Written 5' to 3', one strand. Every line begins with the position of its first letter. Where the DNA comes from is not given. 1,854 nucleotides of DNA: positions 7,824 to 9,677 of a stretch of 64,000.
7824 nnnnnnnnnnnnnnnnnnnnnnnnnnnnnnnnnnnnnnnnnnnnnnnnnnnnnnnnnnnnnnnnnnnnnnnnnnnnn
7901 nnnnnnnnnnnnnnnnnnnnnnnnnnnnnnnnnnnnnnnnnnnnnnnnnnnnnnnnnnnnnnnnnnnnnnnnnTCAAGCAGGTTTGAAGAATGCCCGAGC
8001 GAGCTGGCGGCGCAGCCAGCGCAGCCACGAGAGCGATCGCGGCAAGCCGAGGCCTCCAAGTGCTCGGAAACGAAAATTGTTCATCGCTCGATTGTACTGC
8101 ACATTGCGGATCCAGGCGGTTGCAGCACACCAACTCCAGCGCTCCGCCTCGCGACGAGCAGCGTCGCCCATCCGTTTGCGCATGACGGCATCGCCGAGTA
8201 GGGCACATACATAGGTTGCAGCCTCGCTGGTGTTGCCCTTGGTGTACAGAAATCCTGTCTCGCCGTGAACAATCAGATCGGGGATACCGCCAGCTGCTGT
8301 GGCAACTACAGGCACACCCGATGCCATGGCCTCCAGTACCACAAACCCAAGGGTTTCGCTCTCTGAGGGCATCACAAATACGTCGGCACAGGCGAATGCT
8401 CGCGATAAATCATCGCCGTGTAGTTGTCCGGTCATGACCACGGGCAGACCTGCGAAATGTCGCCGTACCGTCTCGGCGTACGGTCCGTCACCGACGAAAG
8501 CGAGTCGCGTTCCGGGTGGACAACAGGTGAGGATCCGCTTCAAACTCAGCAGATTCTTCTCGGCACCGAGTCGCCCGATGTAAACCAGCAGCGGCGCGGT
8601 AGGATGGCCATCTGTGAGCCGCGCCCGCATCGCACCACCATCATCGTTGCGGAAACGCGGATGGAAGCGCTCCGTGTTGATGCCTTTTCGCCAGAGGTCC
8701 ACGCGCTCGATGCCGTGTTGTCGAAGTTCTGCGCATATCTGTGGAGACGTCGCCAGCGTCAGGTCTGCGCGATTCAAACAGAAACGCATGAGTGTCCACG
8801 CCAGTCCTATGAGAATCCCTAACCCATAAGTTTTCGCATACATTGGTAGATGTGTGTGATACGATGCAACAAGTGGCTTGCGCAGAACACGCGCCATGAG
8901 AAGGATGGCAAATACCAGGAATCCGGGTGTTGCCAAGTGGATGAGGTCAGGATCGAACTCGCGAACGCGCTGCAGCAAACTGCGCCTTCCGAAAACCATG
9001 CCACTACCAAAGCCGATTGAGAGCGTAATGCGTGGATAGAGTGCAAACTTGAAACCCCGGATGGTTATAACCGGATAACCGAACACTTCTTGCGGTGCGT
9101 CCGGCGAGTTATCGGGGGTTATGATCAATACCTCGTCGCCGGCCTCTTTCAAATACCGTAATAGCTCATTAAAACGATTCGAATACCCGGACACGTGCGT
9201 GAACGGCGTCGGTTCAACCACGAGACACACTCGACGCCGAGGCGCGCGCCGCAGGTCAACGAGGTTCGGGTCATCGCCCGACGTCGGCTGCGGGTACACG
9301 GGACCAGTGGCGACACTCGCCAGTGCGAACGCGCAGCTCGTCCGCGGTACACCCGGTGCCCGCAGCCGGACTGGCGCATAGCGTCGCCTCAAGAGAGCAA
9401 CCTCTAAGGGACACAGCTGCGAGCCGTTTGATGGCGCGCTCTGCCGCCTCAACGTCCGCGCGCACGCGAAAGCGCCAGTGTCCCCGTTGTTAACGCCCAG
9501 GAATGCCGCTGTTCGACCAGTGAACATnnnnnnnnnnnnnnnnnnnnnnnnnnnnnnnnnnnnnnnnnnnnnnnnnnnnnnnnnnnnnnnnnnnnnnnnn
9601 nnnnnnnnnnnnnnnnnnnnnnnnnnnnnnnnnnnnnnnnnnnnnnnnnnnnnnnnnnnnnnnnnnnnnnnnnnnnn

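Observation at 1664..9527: Sulfolipid mini-cluster in a eukaryotic nucleus: SQD1 - plastidic G6PD - SQD2 within 8 kb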

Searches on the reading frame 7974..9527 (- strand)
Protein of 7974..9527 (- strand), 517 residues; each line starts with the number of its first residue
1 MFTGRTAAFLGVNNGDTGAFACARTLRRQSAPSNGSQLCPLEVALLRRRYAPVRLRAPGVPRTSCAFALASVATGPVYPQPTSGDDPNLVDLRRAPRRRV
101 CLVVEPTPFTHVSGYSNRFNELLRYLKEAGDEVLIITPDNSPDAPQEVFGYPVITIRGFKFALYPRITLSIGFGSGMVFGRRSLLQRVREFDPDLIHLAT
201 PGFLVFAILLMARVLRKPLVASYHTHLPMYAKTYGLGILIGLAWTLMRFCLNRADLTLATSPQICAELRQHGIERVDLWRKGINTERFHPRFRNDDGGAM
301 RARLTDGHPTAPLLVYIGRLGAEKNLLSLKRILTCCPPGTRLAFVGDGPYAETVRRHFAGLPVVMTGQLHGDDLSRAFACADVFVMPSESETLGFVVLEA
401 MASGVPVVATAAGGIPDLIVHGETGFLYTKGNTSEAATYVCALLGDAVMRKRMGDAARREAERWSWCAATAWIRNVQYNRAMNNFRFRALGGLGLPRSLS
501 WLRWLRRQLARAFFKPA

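Call 3: search_protein_families(library=pfam, proteins=[window:7974-9527:-])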
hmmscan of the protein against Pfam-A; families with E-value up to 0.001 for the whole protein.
window:7974-9527:- (517 aa): 6 families
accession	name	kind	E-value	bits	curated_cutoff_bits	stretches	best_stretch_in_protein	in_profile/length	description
PF13692.12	Glyco_trans_1_4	-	7.6e-29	101.2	27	1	312-446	2-142/142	Glycosyl transferases group 1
PF00534.26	Glycos_transf_1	-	2.1e-28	99.4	26.4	1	310-459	14-171/172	Glycosyl transferases group 1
PF13439.12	Glyco_transf_4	-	5.6e-28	98.5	28.5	1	114-287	3-170/170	Glycosyltransferase Family 4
PF13579.12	Glyco_trans_4_4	-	1.4e-19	71.4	29.7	1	114-276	2-150/158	Glycosyl transferase 4-like domain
PF20706.3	GT4-conflict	-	2.3e-08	33.9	26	1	372-427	273-324/385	Family 4 Glycosyltransferase in conflict systems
PF13524.12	Glyco_trans_1_2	-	8.8e-05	22.9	25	1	338-461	13-129/144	Glycosyl transferase-like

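Call 5: search_protein_families(library=ncbifam, proteins=[window:7974-9527:-])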
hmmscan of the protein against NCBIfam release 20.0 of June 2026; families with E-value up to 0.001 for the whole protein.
window:7974-9527:- (517 aa): 44 families (the best 25 are shown)
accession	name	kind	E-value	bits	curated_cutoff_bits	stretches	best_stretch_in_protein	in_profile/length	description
NF053787.1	GlcN_PG_synth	equivalog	6.6e-36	123.9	480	1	168-469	58-348/361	N-acetylglucosaminyl phosphatidylglycerol synthase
TIGR03999.1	thiol_BshA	equivalog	3.3e-27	95.4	273.7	1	340-464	230-357/375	N-acetyl-alpha-D-glucosaminyl L-malate synthase BshA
TIGR03088.1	stp2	hypoth_equivalog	2.5e-25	89.3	409.05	1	275-466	161-359/374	TIGR03088 family PEP-CTERM/XrtA system glycosyltransferase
TIGR02149.1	glgA_Coryne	subfamily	4.8e-24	85.2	302.4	1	204-468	94-378/391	glycogen synthase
NF047684.1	TeichurnBiosyTuaC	equivalog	1.8e-23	83.1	550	1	250-449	161-357/391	teichuronic acid biosynthesis protein TuaC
TIGR03449.1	mycothiol_MshA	equivalog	8.2e-21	74.4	462.5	1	372-482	295-404/406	D-inositol-3-phosphate glycosyltransferase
NF041876.1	EPS_EpsE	equivalog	2.4e-20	73.1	400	1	363-462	278-377/389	exopolysaccharide biosynthesis GT4 family glycosyltransferase EpsE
TIGR04063.1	stp3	hypoth_equivalog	2.4e-20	72.8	442.05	1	113-472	14-387/397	TIGR04063 family PEP-CTERM/XrtA system glycosyltransferase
TIGR04047.1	MSMEG_0565_glyc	hypoth_equivalog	3.6e-18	65.8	259.85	1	251-470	136-364/373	MSMEG_0565 family glycosyltransferase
TIGR04157.1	glyco_rSAM_CFB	subfamily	1.6e-16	60.4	400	1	310-442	226-362/406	TIGR04157 family glycosyltransferase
NF038229.1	Glyco4_Geo_Pelo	equivalog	1.7e-13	50.3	400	1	328-460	181-315/338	GPMC system family 4 glycosyltransferase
NF038295.1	EPS_HpsP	equivalog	1.8e-10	40.4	550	1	364-470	271-377/388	hormogonium polysaccharide biosynthesis glycosyltransferase HpsP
TIGR02095.1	glgA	subfamily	2.1e-10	39.9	328.45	1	309-435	292-430/477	glycogen/starch synthase, ADP-glucose type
NF049988.1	MGlcDAGSynMgs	equivalog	8.4e-10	38.6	400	1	339-461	244-368/398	alpha-monoglucosyldiacylglycerol synthase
NF007396.0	PRK09922.1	equivalog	2.4e-09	36.6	385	1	314-445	185-325/361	lipopolysaccharide 1,6-galactosyltransferase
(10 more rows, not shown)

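Call 8: find_homologous_proteins(query=window:7974-9527:-)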
Query window:7974-9527:- (517 aa): 2395 proteins with E <= 0.001 among 8000 candidates; the best 120 are listed.
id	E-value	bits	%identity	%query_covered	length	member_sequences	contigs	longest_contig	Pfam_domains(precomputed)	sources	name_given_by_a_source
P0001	0.0e+0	1187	100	100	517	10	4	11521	PF00534.27,PF13579.13,PF13439.13,PF20706.4,PF13692.13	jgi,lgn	jgi:sulfoquinovosyltransferase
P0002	5.3e-269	911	86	88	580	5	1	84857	PF00534.27,PF13579.13,PF13524.13,PF13439.13,PF20706.4,PF13692.13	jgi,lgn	jgi:sulfoquinovosyltransferase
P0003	7.0e-231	785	76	86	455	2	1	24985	PF00534.27,PF13579.13,PF13524.13,PF13439.13,PF20706.4,PF13692.13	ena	-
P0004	7.7e-161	554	59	80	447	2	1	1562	PF00534.27,PF13579.13,PF13524.13,PF13439.13,PF20706.4,PF13692.13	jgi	-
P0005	1.0e-159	550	60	82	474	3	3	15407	PF00534.27,PF13579.13,PF13524.13,PF13439.13,PF20706.4,PF13692.13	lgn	-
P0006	3.8e-159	549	59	82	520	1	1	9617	PF00534.27,PF13579.13,PF13524.13,PF13439.13,PF20706.4,PF13692.13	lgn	-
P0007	6.5e-159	548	59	82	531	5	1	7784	PF00534.27,PF13579.13,PF13524.13,PF13439.13,PF20706.4,PF13692.13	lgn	-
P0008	8.5e-159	547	60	83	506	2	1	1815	PF00534.27,PF13579.13,PF13524.13,PF13439.13,PF20706.4,PF13692.13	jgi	-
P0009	2.8e-158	546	58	82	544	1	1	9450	PF00534.27,PF13579.13,PF13524.13,PF13439.13,PF20706.4,PF13692.13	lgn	-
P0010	5.5e-158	545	58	82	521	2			PF00534.27,PF13579.13,PF13524.13,PF13439.13,PF20706.4,PF13692.13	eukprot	eukprot:GFKZ01014767.1.p1 GENE.GFKZ01014767.1~~GFKZ01014767.1.p1 ORF type:complete len:575 (-),score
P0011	1.9e-157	543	58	82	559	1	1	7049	PF00534.27,PF13579.13,PF13524.13,PF13439.13,PF20706.4,PF13692.13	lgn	-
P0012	5.0e-157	542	57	82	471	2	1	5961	PF00534.27,PF13579.13,PF13524.13,PF13439.13,PF20706.4,PF13692.13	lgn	-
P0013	8.3e-157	541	57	84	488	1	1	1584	PF00534.27,PF13579.13,PF13524.13,PF13439.13,PF20706.4,PF13692.13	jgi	-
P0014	1.5e-156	540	57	82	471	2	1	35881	PF00534.27,PF13579.13,PF13524.13,PF13439.13,PF20706.4,PF13692.13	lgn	-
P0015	2.8e-156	539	57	82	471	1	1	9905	PF00534.27,PF13579.13,PF13524.13,PF13439.13,PF20706.4,PF13692.13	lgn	-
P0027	5.4e-153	528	57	83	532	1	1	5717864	PF00534.27,PF13579.13,PF13524.13,PF13439.13,PF20706.4,PF13692.13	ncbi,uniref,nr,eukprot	ncbi:Sulfoquinovosyl transferase SQD2 [Porphyridium purpureum]|uniref:Sulfoquinovosyl transferase SQ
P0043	6.6e-146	505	55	78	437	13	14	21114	PF00534.27,PF13579.13,PF13524.13,PF13439.13,PF13692.13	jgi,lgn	jgi:sulfoquinovosyltransferase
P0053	5.4e-141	489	53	81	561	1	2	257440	PF00534.27,PF13579.13,PF13524.13,PF13439.13,PF20706.4,PF13692.13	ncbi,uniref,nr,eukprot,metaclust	ncbi:Sulfoquinovosyl transferase SQD2 [Galdieria sulphuraria]|uniref:Sulfoquinovosyltransferase n=1 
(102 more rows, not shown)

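Call 9: find_encoding_contigs(protein=P0001, flank=10000, max_places=4)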
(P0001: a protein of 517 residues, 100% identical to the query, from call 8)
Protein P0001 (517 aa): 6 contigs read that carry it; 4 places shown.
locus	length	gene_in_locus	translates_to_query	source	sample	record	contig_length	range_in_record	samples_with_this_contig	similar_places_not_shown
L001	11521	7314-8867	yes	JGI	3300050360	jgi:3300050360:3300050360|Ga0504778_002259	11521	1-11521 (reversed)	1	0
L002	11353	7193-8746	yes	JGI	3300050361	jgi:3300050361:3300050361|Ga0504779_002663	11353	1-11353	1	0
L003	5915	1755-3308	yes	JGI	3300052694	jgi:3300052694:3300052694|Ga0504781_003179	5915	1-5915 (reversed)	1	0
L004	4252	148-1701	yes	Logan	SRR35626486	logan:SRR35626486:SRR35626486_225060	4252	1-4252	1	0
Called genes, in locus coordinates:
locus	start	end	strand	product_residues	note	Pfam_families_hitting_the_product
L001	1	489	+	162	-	?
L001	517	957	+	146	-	-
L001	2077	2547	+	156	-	-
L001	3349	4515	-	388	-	-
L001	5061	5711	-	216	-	-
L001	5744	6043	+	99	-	-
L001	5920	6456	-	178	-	-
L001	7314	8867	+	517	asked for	PF13439:Glyco_transf_4, PF13579:Glyco_trans_4_4, PF00534:Glycos_transf_1, PF13692:Glyco_trans_1_4, PF20706:GT4-conflict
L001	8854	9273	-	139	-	-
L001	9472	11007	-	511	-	PF00479:G6PD_N, PF02781:G6PD_C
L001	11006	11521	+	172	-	?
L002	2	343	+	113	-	?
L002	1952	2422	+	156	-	-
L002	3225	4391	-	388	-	-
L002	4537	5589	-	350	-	-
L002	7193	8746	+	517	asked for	PF13439:Glyco_transf_4, PF13579:Glyco_trans_4_4, PF00534:Glycos_transf_1, PF13692:Glyco_trans_1_4, PF20706:GT4-conflict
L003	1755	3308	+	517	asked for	PF13439:Glyco_transf_4, PF13579:Glyco_trans_4_4, PF00534:Glycos_transf_1, PF13692:Glyco_trans_1_4, PF20706:GT4-conflict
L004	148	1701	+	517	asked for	PF13439:Glyco_transf_4, PF13579:Glyco_trans_4_4, PF00534:Glycos_transf_1, PF13692:Glyco_trans_1_4, PF20706:GT4-conflict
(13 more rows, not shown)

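Call 10: find_encoding_contigs(protein=P0002, flank=10000, max_places=4)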
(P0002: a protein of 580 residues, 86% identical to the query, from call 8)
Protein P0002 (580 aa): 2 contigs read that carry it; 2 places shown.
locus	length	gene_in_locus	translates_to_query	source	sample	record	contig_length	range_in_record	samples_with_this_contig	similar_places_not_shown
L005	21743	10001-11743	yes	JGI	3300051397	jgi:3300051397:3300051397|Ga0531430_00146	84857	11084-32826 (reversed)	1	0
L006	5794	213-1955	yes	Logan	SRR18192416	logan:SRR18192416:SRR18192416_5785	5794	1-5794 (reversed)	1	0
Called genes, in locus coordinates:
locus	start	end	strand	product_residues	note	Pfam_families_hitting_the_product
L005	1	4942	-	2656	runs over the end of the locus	PF13513:HEAT_EZ (faint), PF13646:HEAT_2 (faint), PF11865:mTOR_dom, PF02259:FAT, PF23593:HEAT_ATR (weak), PF08771:FRB_dom, PF00454:PI3_PI4_kinase, PF02260:FATC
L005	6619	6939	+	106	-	-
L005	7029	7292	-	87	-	-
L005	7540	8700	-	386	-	-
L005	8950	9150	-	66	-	-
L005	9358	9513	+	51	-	-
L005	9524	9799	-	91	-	-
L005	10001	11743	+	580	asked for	PF13439:Glyco_transf_4, PF13579:Glyco_trans_4_4, PF00534:Glycos_transf_1, PF13692:Glyco_trans_1_4, PF13524:Glyco_trans_1_2 (weak), PF20706:GT4-conflict (weak)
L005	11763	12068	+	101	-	-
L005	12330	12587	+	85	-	-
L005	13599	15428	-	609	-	PF00479:G6PD_N, PF02781:G6PD_C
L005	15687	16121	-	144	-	-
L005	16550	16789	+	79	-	-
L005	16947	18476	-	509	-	PF01370:Epimerase, PF16363:GDP_Man_Dehyd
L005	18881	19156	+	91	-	-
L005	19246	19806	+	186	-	-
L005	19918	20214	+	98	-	-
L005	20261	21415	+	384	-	PF01633:Choline_kinase, PF01636:APH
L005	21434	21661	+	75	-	-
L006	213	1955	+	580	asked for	PF13439:Glyco_transf_4, PF13579:Glyco_trans_4_4, PF00534:Glycos_transf_1, PF13692:Glyco_trans_1_4, PF13524:Glyco_trans_1_2 (weak), PF20706:GT4-conflict (weak)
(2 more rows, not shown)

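Call 11: find_encoding_contigs(protein=P0003, flank=10000, max_places=4)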
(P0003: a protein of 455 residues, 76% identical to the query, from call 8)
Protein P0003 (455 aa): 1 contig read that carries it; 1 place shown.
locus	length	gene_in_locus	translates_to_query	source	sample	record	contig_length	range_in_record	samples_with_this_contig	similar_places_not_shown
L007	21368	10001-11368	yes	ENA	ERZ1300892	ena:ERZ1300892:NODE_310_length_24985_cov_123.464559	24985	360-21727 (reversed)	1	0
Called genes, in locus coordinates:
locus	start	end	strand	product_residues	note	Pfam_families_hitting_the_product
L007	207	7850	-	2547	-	-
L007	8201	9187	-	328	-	-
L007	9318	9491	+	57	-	-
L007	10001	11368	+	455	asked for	PF13439:Glyco_transf_4, PF13579:Glyco_trans_4_4, PF00534:Glycos_transf_1, PF13692:Glyco_trans_1_4, PF13524:Glyco_trans_1_2, PF20706:GT4-conflict (weak)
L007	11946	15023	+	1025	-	PF24521:Ank_KRIT1 (faint), PF13857:Ank_5 (faint), PF13606:Ank_3 (faint), PF12796:Ank_2, PF13637:Ank_4 (weak), PF00023:Ank, PF12796:Ank_2, PF14634:zf-RING_5 (faint)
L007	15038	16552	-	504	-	PF00479:G6PD_N, PF02781:G6PD_C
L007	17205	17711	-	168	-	PF05907:CXXC_Zn-b_euk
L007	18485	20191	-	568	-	PF00955:HCO3_cotransp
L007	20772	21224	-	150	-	PF00179:UQ_con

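Call 13: find_encoding_contigs(protein=P0053, flank=10000, max_places=2)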
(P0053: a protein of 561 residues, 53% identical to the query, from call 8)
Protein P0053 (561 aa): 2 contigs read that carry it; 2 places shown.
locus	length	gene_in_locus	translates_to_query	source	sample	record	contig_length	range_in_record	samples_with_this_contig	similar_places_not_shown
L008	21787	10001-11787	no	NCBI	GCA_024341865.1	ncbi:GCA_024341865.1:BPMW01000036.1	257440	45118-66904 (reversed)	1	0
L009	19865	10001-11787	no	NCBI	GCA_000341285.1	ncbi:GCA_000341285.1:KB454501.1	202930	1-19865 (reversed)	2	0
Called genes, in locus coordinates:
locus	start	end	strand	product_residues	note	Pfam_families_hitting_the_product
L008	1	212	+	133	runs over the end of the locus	PF03649:UPF0014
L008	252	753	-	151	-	PF25086:DUF7803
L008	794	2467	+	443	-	PF07714:PK_Tyr_Ser-Thr, PF00069:Pkinase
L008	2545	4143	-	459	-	PF04677:CwfJ_C_1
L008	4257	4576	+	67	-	-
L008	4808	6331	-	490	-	PF00595:PDZ, PF17820:PDZ_6, PF03572:Peptidase_S41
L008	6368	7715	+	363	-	PF06090:Ins_P5_2-kin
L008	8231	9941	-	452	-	PF00069:Pkinase, PF07714:PK_Tyr_Ser-Thr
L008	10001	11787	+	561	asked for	PF13439:Glyco_transf_4, PF13579:Glyco_trans_4_4, PF00534:Glycos_transf_1, PF13692:Glyco_trans_1_4, PF13524:Glyco_trans_1_2 (weak), PF20706:GT4-conflict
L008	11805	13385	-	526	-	PF13520:AA_permease_2, PF00324:AA_permease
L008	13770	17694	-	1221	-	PF01751:Toprim, PF01131:Topoisom_bac, PF23546:Zn_ribbon_TOP3B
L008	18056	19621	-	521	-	PF00083:Sugar_tr, PF07690:MFS_1, PF00083:Sugar_tr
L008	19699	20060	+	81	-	-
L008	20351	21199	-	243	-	PF03853:YjeF_N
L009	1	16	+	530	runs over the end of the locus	PF00005:ABC_tran, PF13304:AAA_21 (faint), PF03649:UPF0014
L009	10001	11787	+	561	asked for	PF13439:Glyco_transf_4, PF13579:Glyco_trans_4_4, PF00534:Glycos_transf_1, PF13692:Glyco_trans_1_4, PF13524:Glyco_trans_1_2 (weak), PF20706:GT4-conflict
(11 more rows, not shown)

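Call 14: find_encoding_contigs(protein=P0027, flank=10000, max_places=2)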
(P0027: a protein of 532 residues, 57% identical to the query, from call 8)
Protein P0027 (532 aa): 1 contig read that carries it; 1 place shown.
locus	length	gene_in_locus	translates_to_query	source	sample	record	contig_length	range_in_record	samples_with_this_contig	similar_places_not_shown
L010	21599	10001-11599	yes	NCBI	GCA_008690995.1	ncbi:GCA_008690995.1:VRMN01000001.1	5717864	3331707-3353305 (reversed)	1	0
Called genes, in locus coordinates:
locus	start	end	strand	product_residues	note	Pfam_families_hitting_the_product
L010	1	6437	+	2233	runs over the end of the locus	PF00289:Biotin_carb_N, PF02222:ATP-grasp (faint), PF02786:CPSase_L_D2, PF02785:Biotin_carb_C, PF21385:ACCA_BT (faint), PF00364:Biotin_lipoyl, PF08326:ACC_central, PF01039:Carboxyl_trans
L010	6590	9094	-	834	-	PF02424:ApbE, PF01613:Flavin_Reduct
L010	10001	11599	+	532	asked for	PF13439:Glyco_transf_4, PF13579:Glyco_trans_4_4, PF00534:Glycos_transf_1, PF13692:Glyco_trans_1_4, PF13524:Glyco_trans_1_2 (weak), PF20706:GT4-conflict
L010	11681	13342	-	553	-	PF02878:PGM_PMM_I, PF21405:AMG1_II, PF21404:AMG1_III, PF00408:PGM_PMM_IV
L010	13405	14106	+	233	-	-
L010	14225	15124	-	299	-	PF01529:DHHC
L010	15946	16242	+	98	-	PF05676:NDUF_B7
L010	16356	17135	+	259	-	PF12697:Abhydrolase_6 (weak)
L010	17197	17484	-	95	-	PF12554:MOZART1 (weak)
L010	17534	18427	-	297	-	PF01066:CDP-OH_P_transf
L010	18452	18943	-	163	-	-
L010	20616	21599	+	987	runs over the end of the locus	PF00535:Glycos_transf_2 (weak), PF10111:Glyco_tranf_2_2 (faint), PF05830:NodZ (faint)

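Call 21: list_cluster_members(proteins=[P0001, P0002, P0003])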
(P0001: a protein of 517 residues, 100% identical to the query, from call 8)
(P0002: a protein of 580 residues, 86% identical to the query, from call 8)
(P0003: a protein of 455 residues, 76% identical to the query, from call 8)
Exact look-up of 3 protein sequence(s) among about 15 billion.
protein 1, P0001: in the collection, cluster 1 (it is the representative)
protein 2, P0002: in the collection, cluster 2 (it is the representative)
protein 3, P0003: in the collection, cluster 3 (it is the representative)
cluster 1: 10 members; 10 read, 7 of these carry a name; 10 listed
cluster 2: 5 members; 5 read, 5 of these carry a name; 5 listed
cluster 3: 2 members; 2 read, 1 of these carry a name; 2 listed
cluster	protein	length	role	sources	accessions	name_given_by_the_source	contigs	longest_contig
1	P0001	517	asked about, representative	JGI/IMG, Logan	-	sulfoquinovosyltransferase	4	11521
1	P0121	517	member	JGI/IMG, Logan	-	sulfoquinovosyltransferase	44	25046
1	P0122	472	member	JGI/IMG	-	sulfoquinovosyltransferase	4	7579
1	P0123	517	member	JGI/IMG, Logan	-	sulfoquinovosyltransferase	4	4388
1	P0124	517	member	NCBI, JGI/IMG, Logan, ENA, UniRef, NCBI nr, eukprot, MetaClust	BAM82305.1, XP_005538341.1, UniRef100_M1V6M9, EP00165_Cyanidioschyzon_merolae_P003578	sulfoquinovosyldiacylglycerol biosynthesis protein [Cyanidioschyzon merolae strain 10D] | sulfoquinovosyltransferase | Sulfoquinovosyldiacylglycerol biosynthesis protein n=1 Tax=Cyanidioschyzon merolae ...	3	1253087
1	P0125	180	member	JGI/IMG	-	hypothetical protein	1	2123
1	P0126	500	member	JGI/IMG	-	sulfoquinovosyltransferase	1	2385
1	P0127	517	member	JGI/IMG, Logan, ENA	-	-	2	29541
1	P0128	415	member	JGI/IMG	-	-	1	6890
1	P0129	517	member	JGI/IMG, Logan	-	-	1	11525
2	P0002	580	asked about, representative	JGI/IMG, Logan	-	sulfoquinovosyltransferase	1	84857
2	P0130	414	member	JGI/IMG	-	sulfoquinovosyltransferase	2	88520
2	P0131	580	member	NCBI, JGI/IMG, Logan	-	sulfoquinovosyltransferase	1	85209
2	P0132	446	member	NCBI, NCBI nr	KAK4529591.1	hypothetical protein CCYA_CCYA02G0448 [Cyanidiococcus yangmingshanensis]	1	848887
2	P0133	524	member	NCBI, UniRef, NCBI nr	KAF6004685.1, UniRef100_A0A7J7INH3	phosphatidylinositol glycan anchor biosynthesis, class A [Cyanidiococcus ... | Phosphatidylinositol glycan anchor biosynthesis, class A n=1 Tax=Cyanidiococcus ...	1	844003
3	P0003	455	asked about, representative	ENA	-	-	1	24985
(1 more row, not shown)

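Call 22: find_encoding_contigs(protein=P0124, flank=10000, max_places=3)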
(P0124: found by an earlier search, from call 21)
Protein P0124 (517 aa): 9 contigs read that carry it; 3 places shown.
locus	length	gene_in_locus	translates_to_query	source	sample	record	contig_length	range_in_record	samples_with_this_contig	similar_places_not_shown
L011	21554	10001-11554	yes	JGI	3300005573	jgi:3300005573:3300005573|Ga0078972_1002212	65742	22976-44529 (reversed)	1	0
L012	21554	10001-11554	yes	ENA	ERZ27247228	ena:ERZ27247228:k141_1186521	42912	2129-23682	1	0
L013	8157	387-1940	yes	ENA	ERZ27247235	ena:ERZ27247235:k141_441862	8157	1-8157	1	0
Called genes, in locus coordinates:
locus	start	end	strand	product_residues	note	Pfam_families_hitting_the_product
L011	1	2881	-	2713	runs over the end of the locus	PF13646:HEAT_2 (faint), PF11865:mTOR_dom, PF02259:FAT, PF23593:HEAT_ATR (weak), PF08771:FRB_dom, PF00454:PI3_PI4_kinase, PF02260:FATC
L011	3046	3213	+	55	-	-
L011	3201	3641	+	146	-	-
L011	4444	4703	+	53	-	-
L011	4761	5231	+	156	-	-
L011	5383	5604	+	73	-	-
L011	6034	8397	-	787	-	-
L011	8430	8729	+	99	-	-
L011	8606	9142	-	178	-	-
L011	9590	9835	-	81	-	-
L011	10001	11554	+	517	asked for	PF13439:Glyco_transf_4, PF13579:Glyco_trans_4_4, PF00534:Glycos_transf_1, PF13692:Glyco_trans_1_4, PF20706:GT4-conflict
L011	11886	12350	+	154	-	-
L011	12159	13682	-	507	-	PF00479:G6PD_N, PF02781:G6PD_C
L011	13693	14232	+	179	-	-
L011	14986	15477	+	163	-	-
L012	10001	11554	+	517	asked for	PF13439:Glyco_transf_4, PF13579:Glyco_trans_4_4, PF00534:Glycos_transf_1, PF13692:Glyco_trans_1_4, PF20706:GT4-conflict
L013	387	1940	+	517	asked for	PF13439:Glyco_transf_4, PF13579:Glyco_trans_4_4, PF00534:Glycos_transf_1, PF13692:Glyco_trans_1_4, PF20706:GT4-conflict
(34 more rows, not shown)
